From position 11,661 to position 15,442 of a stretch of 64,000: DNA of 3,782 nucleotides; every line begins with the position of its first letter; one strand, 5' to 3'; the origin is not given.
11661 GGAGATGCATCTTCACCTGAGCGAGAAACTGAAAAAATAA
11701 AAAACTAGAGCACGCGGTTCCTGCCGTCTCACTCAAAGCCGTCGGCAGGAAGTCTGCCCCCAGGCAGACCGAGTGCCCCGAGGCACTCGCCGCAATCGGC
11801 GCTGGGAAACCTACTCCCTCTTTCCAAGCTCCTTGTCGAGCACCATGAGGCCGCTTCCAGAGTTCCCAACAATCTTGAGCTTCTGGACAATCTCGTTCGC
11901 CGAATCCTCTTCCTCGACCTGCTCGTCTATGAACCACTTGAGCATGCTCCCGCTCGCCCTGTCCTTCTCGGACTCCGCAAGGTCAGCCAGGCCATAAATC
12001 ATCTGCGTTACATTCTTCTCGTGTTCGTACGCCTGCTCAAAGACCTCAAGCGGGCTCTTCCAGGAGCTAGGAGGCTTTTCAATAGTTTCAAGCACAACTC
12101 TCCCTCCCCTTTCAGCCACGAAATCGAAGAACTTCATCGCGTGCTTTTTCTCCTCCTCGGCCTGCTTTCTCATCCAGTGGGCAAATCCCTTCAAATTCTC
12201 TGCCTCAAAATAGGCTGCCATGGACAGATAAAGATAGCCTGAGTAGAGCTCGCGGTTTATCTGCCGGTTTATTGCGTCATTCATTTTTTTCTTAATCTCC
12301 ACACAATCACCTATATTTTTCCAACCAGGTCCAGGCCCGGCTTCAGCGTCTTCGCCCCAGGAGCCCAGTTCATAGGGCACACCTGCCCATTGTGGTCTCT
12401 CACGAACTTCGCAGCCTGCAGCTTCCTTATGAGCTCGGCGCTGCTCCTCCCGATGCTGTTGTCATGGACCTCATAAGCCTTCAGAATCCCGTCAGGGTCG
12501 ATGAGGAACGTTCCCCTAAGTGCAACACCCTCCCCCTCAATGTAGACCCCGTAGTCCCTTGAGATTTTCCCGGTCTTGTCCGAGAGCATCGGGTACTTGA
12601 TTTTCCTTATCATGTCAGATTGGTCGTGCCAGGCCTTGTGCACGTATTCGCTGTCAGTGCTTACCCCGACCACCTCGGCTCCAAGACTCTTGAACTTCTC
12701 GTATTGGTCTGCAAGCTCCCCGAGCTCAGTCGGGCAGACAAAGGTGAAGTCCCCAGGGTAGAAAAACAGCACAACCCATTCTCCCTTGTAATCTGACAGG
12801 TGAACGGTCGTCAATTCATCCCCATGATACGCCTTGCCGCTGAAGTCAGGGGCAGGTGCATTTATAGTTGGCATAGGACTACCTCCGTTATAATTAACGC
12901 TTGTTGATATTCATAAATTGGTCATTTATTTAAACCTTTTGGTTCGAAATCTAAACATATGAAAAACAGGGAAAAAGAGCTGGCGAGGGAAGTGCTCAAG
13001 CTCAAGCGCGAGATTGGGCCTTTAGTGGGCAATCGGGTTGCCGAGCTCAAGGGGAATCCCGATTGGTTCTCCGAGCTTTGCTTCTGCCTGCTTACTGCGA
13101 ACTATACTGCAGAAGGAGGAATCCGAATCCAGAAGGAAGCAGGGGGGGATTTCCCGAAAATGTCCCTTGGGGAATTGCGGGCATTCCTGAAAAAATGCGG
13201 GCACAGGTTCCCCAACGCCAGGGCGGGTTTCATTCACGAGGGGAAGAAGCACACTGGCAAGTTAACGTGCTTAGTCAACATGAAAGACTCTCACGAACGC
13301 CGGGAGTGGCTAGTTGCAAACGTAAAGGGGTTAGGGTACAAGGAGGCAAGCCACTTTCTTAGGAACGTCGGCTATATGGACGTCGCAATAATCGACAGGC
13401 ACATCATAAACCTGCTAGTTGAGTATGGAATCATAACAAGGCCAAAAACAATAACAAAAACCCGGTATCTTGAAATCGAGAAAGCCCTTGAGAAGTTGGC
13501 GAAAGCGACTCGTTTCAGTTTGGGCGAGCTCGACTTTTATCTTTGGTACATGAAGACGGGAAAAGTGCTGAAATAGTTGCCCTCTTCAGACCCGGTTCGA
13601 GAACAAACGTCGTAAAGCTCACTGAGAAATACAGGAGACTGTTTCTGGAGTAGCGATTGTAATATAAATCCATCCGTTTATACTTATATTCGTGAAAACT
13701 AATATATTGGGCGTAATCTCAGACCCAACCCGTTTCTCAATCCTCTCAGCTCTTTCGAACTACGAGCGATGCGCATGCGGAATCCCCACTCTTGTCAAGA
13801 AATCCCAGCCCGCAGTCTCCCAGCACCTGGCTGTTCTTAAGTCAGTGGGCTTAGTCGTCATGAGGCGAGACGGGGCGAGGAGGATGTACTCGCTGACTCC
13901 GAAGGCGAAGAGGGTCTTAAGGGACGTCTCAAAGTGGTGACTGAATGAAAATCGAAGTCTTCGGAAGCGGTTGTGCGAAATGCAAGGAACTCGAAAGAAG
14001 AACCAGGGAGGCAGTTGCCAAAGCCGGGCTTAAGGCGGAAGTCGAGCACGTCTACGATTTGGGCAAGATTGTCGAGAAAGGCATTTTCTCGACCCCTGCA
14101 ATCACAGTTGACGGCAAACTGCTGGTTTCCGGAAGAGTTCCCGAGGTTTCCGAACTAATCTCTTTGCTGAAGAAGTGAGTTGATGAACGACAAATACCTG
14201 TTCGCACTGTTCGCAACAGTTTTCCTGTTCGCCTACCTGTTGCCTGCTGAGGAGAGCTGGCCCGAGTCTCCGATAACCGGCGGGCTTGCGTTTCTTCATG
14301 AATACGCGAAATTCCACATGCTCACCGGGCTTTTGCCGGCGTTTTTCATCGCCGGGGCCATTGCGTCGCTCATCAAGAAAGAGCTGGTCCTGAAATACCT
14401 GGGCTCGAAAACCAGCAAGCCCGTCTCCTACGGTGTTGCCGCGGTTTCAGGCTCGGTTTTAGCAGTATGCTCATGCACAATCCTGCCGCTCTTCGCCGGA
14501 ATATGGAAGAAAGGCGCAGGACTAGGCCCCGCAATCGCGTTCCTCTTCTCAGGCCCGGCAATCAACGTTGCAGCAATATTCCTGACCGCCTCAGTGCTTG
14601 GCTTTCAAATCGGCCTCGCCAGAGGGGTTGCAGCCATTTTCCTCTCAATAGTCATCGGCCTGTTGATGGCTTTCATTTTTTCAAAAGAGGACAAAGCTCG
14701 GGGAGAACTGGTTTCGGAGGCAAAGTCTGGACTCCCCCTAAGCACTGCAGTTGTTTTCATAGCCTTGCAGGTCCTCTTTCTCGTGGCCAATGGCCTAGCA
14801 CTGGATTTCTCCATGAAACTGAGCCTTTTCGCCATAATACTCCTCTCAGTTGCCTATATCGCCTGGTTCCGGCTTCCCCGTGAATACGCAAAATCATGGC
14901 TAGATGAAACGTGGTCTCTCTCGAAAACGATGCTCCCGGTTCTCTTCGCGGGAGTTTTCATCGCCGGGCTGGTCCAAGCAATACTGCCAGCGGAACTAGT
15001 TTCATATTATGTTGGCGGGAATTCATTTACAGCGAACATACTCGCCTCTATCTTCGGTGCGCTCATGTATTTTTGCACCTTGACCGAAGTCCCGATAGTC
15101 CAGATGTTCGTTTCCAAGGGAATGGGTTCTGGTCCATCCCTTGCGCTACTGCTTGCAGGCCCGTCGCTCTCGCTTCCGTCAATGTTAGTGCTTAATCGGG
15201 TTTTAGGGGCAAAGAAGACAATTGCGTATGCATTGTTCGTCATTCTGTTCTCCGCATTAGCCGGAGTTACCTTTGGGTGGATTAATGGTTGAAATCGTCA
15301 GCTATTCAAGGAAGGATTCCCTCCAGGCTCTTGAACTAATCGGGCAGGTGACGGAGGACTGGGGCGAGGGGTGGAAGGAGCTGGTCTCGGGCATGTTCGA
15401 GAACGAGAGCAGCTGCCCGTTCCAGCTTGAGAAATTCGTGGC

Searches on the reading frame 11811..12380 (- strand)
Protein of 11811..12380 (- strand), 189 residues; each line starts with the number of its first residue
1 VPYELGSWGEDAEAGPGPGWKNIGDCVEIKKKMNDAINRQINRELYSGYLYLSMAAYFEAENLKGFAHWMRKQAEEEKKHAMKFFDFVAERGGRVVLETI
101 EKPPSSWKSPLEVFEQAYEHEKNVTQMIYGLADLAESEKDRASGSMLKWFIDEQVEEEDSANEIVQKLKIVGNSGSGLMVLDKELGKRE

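Call 66: search_protein_families(library=pfam, proteins=[window:11811-12380:-], max_evalue=0.00001)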
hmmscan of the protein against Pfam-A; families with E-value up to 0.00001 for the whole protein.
window:11811-12380:- (189 aa): 1 family
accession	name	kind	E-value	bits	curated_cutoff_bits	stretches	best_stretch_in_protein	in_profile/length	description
PF00210.30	Ferritin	-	5.5e-47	159.7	24.5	1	35-169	2-140/142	Ferritin-like domain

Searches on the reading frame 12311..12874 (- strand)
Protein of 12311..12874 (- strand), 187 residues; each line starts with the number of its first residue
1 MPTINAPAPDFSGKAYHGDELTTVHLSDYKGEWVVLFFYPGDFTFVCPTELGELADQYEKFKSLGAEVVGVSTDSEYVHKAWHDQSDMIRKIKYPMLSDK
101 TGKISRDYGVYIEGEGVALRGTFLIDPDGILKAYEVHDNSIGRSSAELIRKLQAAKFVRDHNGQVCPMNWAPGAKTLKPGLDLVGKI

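Call 67: search_protein_families(library=pfam, proteins=[window:12311-12874:-], max_evalue=0.00001)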
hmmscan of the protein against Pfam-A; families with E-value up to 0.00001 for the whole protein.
window:12311-12874:- (187 aa): 2 families
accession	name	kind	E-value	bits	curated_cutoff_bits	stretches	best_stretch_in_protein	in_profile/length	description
PF00578.27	AhpC-TSA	-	5.7e-45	152.7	26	1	4-133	1-123/124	AhpC/TSA family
PF08534.16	Redoxin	-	1e-23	84.2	26.6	1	5-146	3-144/148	Redoxin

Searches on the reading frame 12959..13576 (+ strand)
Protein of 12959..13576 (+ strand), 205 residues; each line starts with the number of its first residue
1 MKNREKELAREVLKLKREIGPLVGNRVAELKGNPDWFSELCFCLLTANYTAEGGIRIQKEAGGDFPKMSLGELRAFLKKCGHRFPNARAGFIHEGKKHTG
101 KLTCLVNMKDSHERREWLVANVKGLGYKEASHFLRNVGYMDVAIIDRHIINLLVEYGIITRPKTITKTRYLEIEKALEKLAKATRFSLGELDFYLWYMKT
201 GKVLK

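Call 67: search_protein_families(library=pfam, proteins=[window:12959-13576:+], max_evalue=0.00001)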
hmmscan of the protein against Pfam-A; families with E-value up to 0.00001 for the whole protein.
window:12959-13576:+ (205 aa): 1 family
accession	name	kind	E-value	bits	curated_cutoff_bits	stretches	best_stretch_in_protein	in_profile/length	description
PF22175.2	Ogg-HhH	-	3.2e-58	196.5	27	1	32-184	16-171/173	8-oxoguanine DNA glycosylase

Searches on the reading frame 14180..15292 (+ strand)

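Call 67: search_protein_families(library=pfam, proteins=[window:14180-15292:+], max_evalue=0.00001)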
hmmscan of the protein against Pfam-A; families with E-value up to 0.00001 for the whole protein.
window:14180-15292:+ (370 aa): 1 family
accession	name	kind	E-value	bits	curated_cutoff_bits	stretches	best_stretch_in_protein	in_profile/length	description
PF03773.19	ArsP_1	-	1.9e-75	254.2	32.3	1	38-365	7-292/294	Predicted permease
